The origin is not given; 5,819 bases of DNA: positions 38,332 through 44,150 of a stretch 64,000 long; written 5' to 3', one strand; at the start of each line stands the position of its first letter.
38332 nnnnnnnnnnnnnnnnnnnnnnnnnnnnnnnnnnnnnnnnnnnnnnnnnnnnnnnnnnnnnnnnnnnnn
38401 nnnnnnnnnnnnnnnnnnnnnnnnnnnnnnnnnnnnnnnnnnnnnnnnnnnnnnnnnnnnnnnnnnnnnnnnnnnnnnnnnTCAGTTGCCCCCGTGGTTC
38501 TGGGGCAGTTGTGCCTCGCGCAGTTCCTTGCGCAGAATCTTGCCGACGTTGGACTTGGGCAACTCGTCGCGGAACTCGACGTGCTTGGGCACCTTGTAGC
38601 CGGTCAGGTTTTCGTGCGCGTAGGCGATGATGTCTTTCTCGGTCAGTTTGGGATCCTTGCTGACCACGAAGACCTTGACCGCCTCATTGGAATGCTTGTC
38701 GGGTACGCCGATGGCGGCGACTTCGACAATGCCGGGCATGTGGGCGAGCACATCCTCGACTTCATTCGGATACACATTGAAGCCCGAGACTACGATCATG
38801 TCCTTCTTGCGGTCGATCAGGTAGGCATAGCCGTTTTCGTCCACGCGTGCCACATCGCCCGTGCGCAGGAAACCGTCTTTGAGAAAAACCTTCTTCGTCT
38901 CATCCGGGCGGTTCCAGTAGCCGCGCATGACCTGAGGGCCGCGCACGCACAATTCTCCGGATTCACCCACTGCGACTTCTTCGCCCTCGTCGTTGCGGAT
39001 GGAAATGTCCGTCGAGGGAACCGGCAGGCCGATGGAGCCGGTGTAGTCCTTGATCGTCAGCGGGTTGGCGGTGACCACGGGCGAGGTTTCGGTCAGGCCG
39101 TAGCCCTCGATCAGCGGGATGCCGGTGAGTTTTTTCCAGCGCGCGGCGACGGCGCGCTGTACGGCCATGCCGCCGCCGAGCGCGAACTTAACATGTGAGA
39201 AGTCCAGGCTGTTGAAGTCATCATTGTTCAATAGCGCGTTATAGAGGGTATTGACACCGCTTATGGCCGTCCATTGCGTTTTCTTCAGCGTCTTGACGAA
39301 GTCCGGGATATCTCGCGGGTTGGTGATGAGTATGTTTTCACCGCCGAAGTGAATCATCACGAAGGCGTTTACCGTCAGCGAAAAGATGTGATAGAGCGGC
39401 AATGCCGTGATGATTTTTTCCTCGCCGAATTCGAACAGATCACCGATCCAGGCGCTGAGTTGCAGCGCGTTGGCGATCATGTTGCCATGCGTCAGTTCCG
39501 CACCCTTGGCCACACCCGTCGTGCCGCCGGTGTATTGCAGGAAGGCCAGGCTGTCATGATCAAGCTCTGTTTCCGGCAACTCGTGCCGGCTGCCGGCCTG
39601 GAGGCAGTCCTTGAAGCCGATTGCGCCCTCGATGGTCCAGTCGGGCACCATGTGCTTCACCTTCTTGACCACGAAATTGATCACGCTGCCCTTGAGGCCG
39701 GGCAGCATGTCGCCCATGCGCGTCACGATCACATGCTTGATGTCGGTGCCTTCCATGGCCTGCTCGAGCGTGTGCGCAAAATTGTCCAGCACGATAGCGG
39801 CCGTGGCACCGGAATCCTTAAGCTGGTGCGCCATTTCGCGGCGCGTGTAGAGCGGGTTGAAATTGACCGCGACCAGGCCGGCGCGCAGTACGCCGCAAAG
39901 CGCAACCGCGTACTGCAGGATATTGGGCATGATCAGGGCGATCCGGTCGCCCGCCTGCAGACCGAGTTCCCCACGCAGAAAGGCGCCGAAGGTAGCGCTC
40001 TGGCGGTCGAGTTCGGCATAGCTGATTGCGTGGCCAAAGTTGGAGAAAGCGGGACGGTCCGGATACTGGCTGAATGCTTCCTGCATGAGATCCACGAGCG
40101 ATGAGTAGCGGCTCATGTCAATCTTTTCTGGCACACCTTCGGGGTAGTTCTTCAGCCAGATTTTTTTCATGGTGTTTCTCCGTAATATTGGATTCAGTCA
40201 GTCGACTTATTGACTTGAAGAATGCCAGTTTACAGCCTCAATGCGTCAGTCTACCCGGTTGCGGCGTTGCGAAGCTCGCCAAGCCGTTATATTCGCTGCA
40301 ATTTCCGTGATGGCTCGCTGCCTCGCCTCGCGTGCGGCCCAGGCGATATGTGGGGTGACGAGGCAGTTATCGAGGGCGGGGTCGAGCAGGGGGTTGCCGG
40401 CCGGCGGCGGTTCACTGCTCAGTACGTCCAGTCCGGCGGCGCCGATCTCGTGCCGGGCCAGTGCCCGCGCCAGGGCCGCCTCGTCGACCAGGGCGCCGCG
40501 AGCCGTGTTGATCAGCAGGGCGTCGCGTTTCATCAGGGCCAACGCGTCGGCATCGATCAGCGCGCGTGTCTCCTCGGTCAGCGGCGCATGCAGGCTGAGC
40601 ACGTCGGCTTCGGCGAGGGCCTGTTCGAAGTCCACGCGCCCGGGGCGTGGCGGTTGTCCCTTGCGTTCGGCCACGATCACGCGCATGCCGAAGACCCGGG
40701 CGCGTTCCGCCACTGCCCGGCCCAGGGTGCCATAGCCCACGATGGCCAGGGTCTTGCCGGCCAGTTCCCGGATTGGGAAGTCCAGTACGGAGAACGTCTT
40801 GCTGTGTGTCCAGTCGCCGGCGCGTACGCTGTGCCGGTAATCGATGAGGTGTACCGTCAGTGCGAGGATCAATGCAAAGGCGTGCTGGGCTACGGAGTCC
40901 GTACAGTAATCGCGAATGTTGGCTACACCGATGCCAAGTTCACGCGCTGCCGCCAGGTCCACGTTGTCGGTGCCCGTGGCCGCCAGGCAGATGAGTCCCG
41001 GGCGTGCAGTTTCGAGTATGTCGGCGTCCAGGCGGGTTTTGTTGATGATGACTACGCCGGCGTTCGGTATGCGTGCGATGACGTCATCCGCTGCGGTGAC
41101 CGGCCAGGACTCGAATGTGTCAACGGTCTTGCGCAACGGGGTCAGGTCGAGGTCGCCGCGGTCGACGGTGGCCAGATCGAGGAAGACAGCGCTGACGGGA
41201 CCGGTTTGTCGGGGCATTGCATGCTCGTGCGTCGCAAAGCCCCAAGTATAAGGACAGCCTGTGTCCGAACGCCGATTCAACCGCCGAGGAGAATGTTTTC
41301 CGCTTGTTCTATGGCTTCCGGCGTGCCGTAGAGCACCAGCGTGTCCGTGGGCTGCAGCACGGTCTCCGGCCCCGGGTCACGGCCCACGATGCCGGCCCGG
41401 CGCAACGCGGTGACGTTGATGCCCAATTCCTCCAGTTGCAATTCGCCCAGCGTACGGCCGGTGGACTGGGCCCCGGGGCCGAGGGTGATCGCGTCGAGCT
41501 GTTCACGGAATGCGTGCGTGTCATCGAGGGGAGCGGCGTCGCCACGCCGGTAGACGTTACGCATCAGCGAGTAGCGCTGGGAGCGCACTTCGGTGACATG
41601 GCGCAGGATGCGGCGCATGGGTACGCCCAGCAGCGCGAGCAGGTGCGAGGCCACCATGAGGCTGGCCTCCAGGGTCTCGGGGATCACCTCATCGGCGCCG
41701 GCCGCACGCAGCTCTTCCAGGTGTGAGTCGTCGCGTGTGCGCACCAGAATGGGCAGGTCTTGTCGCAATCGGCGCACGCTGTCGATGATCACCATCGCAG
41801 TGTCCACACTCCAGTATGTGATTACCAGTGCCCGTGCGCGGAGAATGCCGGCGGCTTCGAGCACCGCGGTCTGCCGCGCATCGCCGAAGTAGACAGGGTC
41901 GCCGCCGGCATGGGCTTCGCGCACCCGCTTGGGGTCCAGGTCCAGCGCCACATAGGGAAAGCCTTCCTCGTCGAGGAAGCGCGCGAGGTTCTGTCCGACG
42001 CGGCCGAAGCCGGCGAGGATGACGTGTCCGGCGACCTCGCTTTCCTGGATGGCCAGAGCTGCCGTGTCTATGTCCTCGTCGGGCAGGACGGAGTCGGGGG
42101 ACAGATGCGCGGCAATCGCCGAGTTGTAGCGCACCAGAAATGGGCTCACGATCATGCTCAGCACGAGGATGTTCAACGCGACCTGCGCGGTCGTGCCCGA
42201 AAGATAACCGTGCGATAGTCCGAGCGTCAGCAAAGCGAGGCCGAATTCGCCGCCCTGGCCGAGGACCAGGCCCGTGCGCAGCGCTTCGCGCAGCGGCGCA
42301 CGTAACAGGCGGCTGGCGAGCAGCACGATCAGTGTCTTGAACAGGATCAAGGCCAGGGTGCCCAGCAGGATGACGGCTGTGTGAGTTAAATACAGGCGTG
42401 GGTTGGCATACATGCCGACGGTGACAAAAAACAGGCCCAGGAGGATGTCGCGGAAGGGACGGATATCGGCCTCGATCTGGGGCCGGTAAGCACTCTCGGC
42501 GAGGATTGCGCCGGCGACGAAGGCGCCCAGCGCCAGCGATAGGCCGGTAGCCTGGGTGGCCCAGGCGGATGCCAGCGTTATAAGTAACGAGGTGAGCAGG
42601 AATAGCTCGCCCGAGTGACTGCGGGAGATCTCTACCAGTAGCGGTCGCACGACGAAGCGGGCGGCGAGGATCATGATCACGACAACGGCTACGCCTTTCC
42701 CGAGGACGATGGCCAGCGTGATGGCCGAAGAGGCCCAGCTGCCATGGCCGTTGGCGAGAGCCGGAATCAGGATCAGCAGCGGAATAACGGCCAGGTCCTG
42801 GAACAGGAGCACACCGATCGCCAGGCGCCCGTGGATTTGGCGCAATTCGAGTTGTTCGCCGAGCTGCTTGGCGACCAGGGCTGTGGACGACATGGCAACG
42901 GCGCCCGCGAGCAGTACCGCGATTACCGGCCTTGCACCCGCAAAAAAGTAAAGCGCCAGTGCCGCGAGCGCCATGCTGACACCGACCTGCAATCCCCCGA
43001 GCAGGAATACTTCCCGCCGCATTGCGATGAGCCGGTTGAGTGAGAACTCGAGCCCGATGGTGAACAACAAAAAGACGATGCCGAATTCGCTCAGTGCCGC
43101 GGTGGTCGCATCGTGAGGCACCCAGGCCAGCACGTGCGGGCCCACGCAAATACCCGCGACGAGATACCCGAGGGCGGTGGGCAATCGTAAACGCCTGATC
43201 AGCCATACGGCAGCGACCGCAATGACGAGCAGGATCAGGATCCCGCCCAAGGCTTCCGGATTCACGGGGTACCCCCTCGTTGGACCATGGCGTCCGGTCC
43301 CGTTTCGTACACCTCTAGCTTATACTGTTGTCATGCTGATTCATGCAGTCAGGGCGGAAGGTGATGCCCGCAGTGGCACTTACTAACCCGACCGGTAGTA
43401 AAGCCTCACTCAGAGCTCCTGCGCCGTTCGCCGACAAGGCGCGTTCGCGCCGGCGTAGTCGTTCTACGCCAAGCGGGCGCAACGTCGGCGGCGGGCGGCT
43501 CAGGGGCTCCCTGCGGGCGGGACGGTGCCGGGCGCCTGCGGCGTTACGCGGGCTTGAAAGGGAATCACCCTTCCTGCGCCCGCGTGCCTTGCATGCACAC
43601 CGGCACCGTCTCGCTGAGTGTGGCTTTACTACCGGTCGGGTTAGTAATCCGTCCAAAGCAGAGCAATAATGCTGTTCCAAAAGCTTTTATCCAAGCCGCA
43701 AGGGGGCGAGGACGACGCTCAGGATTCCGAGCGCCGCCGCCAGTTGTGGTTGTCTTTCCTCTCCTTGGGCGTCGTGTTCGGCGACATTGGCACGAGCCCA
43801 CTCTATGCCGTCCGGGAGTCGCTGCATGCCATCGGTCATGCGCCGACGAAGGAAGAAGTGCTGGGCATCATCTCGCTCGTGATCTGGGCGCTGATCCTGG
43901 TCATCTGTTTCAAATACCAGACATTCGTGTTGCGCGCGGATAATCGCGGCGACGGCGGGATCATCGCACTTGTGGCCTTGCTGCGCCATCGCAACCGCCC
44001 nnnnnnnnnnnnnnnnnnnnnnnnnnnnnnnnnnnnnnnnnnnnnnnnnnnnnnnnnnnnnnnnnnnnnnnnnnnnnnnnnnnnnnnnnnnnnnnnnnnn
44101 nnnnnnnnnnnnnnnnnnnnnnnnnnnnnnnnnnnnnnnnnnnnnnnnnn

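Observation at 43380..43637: MITE-like inverted-repeat element inserted in the kup promoter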

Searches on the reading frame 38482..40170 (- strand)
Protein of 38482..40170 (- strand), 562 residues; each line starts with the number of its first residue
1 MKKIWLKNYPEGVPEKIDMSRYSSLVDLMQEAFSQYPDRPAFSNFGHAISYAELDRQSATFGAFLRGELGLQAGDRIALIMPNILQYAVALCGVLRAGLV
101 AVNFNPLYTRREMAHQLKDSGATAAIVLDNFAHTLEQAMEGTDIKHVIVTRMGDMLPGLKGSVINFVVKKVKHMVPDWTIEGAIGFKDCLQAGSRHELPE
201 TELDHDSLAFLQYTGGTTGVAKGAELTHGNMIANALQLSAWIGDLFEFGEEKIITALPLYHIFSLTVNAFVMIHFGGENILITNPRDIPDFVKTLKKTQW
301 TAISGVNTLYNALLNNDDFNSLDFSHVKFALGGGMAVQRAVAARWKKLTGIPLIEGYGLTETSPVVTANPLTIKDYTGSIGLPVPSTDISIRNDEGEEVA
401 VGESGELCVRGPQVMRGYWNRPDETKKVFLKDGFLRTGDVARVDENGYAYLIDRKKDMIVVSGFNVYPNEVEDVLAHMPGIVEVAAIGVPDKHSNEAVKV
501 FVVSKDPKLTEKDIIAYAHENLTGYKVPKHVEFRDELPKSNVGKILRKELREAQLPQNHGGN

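Call 10: search_protein_families(library=pfam, proteins=[window:38482-40170:-])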
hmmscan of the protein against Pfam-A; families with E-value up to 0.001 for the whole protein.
window:38482-40170:- (562 aa): 2 families
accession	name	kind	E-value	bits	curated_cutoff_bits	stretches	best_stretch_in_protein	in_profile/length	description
PF00501.34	AMP-binding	-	3.9e-94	316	29.9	1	30-419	2-384/384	AMP-binding enzyme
PF13193.12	AMP-binding_C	-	8.4e-17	62.3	24.5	1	470-544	1-76/76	AMP-binding enzyme C-terminal domain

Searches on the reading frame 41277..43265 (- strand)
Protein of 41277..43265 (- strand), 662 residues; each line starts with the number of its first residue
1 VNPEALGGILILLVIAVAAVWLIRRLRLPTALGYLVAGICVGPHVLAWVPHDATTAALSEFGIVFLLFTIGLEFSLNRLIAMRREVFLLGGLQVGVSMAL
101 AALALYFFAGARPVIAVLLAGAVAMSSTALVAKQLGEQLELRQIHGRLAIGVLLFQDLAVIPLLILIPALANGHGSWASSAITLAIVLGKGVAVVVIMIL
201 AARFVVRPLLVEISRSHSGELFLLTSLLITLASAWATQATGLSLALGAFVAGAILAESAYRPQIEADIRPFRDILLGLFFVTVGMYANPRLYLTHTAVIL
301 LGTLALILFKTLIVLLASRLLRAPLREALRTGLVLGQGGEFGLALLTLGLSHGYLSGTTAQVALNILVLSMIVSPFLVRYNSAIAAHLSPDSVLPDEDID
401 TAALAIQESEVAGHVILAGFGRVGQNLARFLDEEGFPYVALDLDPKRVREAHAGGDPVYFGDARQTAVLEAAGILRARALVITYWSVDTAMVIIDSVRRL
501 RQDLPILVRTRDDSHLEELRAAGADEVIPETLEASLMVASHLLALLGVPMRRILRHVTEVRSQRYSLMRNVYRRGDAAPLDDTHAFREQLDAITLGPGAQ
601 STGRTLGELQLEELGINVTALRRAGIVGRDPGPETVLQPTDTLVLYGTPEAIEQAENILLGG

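Call 10: search_protein_families(library=pfam, proteins=[window:41277-43265:-])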
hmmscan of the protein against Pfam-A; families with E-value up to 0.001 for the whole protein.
window:41277-43265:- (662 aa): 3 families
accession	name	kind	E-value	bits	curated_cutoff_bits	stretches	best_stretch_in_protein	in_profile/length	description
PF00999.27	Na_H_Exchanger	-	4.6e-59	200.6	26.2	1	14-378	2-374/375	Sodium/hydrogen exchanger, transmembrane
PF02254.24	TrkA_N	-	5.3e-25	88.4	23.8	1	415-528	1-114/116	TrkA-N domain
PF02080.26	TrkA_C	-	1.2e-11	44.8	27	1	593-659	4-70/71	TrkA-C domain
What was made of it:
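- Checked: The flanking genes are as stated: a K_trans protein at 43669-45864 (+) and a Na_H_Exchanger/TrkA_N/TrkA_C (KefB-like) protein at 41277-43265 (-) (call 10).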

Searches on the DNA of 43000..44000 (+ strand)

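Call 4: search_rna_families(source=window, start=43000, end=44000, threshold=evalue, max_evalue=10, show_alignments=3)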
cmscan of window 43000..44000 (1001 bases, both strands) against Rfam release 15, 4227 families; matches with E-value up to 10: 1.
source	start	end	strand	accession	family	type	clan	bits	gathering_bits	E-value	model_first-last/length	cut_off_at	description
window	43517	43614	+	RF03296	MIR8788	Gene; miRNA;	-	26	124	0.061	1-138/138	no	MIR8788 microRNA precursor family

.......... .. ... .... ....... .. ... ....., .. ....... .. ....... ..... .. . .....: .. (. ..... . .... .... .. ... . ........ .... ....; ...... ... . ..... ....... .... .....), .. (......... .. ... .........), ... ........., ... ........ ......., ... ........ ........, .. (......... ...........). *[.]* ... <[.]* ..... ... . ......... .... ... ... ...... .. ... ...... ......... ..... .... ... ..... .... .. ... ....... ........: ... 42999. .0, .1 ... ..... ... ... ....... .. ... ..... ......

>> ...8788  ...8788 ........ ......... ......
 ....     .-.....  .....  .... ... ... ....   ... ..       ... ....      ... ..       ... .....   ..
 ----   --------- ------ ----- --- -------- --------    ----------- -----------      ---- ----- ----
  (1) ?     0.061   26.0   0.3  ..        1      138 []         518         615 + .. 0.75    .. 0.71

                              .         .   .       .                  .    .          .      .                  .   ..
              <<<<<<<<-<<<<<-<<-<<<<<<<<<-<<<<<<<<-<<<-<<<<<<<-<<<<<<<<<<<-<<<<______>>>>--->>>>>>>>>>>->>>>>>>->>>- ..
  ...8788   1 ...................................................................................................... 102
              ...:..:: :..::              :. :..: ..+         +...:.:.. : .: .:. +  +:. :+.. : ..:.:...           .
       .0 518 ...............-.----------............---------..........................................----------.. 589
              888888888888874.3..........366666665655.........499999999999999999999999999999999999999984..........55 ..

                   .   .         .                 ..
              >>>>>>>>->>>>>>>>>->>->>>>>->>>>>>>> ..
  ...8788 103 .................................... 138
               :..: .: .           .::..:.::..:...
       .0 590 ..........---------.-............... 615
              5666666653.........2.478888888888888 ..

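Call 19: search_dna_similar(query=window:43380-43647:+, collection=plasmids, mode=distant, max_evalue=0.01)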
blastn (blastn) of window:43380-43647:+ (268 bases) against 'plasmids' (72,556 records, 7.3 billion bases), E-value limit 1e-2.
No match.

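Call 20: search_dna_similar(query=window:43380-43647:+, collection=phages, mode=distant, max_evalue=0.01)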
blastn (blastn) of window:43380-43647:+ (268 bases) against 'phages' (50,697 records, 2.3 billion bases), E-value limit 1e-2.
No match.
